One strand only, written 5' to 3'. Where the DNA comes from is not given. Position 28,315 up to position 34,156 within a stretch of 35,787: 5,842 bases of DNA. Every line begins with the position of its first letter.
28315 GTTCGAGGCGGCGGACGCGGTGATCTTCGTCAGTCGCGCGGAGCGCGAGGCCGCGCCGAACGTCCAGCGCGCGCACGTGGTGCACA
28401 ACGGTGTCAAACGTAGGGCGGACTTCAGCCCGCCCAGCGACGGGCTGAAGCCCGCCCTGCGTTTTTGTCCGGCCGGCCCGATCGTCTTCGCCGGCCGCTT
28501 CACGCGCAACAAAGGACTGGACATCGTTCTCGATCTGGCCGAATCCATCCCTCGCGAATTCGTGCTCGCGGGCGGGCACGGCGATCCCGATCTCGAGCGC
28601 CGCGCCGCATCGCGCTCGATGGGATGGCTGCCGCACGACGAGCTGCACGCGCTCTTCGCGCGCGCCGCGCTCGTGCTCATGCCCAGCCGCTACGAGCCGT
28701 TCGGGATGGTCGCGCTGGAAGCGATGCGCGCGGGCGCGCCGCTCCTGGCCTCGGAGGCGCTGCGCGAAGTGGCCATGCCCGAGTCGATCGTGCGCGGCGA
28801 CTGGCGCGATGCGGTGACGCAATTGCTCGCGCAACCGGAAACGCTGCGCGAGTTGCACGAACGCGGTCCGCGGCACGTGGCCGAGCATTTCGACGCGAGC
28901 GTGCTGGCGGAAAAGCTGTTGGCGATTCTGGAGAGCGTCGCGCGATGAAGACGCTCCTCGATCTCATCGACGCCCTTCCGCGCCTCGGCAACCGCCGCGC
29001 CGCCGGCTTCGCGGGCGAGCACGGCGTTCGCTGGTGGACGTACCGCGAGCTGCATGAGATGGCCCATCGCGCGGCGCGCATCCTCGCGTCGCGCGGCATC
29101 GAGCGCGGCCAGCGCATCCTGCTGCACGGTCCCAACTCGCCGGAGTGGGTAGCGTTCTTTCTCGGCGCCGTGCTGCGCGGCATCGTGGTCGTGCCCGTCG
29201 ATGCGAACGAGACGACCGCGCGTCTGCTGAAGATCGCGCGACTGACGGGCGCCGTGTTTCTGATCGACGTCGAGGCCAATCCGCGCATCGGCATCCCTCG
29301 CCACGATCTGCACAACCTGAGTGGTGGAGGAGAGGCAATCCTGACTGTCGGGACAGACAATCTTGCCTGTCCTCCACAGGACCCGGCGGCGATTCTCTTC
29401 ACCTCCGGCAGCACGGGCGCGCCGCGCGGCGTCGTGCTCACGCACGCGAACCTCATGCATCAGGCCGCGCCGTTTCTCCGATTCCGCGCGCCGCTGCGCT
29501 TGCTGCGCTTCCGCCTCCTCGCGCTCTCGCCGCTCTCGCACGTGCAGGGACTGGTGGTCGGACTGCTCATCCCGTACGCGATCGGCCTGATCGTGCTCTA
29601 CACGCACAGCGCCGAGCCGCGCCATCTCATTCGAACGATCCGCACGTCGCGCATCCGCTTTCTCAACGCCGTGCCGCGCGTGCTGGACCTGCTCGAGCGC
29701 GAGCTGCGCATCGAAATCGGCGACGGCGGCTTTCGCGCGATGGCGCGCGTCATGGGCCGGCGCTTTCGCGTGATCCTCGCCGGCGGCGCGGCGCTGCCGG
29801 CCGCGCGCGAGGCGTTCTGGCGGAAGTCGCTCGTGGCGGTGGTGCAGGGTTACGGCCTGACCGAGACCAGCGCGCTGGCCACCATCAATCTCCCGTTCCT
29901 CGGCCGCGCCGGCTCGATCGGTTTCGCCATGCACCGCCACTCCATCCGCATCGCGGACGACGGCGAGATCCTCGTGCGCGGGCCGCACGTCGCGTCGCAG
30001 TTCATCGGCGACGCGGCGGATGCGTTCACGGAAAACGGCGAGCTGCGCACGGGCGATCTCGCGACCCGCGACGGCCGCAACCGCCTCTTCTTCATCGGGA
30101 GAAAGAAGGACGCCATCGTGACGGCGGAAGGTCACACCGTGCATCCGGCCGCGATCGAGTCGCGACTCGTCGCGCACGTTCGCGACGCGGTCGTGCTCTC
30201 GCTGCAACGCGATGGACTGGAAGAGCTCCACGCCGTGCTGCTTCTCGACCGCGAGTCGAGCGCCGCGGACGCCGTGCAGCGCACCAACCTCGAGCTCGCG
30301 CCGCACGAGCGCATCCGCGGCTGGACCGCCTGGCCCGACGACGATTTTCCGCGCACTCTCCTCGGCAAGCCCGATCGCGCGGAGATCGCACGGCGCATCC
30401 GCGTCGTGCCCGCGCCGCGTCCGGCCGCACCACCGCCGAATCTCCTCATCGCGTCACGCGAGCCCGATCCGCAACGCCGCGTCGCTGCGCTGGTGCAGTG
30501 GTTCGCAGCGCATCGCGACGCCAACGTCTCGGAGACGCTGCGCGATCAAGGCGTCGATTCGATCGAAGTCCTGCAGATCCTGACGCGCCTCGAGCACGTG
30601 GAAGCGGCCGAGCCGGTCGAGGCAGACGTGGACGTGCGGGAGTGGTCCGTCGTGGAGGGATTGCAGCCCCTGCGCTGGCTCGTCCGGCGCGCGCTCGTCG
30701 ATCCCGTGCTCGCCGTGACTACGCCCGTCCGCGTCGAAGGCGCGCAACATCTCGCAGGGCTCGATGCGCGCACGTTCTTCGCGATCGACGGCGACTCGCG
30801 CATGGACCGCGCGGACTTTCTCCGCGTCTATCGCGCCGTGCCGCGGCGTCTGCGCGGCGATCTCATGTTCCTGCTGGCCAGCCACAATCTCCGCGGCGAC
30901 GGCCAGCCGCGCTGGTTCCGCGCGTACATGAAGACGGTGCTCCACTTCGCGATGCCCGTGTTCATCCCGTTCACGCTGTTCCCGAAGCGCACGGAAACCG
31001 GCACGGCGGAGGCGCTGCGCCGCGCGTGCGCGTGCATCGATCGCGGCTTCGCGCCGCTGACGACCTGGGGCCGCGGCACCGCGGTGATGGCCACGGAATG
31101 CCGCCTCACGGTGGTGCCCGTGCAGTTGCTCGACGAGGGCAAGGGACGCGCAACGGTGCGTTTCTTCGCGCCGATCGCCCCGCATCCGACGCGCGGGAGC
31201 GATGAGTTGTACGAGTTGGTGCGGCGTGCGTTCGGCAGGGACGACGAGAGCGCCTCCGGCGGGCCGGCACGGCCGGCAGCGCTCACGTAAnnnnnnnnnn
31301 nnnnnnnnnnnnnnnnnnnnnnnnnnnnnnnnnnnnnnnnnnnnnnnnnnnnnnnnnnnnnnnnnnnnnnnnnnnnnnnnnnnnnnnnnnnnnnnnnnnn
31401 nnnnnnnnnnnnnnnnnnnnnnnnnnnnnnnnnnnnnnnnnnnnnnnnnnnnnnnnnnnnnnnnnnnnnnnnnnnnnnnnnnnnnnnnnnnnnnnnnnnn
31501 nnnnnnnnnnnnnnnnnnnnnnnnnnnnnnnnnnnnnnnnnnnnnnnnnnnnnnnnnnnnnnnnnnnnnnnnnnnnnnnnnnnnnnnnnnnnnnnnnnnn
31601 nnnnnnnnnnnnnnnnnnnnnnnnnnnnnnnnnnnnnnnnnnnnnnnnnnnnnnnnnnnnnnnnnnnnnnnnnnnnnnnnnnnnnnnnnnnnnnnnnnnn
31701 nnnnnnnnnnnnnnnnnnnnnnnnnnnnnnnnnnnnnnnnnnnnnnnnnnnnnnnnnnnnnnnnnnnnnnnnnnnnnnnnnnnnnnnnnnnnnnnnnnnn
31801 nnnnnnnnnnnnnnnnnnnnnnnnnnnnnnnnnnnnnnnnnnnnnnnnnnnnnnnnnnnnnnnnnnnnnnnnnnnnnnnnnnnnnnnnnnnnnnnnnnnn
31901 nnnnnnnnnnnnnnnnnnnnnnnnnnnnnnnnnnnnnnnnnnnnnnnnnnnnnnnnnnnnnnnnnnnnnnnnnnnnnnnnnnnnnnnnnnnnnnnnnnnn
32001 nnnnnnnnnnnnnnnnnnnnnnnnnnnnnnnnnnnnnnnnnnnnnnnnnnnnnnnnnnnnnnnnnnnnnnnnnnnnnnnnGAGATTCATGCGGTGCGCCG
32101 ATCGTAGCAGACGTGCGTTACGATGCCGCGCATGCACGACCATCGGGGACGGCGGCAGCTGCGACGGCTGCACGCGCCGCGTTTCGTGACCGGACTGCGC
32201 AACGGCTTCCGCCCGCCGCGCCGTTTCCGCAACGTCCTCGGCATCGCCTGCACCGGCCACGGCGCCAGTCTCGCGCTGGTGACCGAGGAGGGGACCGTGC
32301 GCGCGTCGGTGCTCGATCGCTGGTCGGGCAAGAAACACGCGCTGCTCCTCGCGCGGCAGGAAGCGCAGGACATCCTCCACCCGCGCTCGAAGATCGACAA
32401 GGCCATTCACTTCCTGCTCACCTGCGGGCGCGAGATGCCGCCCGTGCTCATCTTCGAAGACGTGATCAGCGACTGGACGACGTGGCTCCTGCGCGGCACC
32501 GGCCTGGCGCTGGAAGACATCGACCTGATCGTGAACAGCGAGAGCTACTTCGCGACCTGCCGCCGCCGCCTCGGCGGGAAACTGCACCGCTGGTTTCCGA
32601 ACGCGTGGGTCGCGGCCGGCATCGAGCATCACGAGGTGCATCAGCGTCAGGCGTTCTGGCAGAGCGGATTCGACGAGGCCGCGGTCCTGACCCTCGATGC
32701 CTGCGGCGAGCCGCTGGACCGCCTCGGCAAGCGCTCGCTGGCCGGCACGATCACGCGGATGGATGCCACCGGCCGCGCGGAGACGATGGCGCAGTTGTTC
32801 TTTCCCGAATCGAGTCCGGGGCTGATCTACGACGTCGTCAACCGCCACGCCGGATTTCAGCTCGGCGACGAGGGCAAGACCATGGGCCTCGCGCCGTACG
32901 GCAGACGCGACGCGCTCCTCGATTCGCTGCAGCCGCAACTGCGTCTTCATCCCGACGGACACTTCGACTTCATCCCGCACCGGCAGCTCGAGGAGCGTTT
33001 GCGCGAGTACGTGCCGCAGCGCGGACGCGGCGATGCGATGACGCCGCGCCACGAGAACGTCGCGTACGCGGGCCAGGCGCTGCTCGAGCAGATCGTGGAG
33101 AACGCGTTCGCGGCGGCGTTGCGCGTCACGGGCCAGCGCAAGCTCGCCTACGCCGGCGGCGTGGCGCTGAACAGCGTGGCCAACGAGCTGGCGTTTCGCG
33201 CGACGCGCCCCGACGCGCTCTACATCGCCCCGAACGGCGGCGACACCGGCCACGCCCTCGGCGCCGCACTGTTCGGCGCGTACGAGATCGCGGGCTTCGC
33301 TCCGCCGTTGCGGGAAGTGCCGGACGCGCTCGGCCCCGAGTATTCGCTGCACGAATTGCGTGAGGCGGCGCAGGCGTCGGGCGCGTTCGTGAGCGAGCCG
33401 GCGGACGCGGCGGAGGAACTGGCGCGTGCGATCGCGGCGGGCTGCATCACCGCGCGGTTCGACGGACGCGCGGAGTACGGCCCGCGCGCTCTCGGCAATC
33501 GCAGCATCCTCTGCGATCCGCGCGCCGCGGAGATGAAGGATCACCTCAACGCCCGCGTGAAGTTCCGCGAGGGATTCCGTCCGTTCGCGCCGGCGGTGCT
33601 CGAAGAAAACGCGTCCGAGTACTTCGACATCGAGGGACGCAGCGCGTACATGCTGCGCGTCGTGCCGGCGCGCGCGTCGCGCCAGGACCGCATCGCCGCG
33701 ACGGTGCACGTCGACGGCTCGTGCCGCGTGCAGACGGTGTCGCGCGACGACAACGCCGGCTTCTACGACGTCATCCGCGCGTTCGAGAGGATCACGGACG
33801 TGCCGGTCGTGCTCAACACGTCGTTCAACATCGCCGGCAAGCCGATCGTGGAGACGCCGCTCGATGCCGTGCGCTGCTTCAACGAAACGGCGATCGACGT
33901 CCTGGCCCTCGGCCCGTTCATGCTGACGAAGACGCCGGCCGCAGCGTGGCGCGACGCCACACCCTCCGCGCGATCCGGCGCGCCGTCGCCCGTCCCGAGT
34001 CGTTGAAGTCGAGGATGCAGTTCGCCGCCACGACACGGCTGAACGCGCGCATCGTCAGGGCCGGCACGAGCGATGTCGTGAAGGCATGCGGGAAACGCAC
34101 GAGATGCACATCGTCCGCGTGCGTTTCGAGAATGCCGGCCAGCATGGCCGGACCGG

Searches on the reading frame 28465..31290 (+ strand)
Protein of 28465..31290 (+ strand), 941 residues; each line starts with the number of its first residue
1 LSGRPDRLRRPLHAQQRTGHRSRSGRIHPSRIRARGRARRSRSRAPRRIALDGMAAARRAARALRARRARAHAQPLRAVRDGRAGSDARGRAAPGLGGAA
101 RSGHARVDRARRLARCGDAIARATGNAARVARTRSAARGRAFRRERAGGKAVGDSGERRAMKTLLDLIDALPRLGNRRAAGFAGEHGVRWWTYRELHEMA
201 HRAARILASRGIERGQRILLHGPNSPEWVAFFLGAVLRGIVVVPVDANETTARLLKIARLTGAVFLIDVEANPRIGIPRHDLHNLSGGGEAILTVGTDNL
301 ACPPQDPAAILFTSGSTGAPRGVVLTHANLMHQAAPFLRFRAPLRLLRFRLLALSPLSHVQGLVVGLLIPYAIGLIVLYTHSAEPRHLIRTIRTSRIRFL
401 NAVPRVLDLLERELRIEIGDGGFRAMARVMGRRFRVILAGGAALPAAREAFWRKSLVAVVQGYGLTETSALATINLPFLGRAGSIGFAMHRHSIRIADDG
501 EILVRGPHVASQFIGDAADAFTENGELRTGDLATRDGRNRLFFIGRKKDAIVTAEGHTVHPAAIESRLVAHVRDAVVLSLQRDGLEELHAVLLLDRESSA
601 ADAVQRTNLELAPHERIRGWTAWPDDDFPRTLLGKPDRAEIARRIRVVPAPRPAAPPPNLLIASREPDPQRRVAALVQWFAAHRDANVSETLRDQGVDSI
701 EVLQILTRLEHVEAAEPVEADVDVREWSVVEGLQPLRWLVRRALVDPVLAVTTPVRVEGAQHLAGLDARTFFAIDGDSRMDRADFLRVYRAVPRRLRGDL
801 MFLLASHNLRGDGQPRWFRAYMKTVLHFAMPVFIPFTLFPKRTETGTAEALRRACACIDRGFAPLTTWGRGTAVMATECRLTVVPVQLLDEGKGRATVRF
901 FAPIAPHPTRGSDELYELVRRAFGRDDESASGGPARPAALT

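Call 28: search_protein_families(library=pfam, proteins=[window:28465-31290:+], max_evalue=0.001)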
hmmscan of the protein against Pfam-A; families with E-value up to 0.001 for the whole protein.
window:28465-31290:+ (941 aa): 1 family
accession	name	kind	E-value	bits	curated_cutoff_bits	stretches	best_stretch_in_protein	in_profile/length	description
PF00501.34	AMP-binding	-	3.6e-64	217.4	29.9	1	182-511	16-381/384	AMP-binding enzyme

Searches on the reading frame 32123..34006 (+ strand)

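Call 28: search_protein_families(library=pfam, proteins=[window:32123-34006:+], max_evalue=0.001)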
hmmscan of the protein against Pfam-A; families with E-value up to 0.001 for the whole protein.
window:32123-34006:+ (627 aa): 2 families
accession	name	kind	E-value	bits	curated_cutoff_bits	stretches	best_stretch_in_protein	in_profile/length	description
PF16861.10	Carbam_trans_C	-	4.5e-66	222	27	1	434-603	1-170/170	Carbamoyltransferase C-terminus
PF02543.21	Carbam_trans_N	-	2.5e-20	73.6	24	1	167-383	130-346/346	Carbamoyltransferase N-terminus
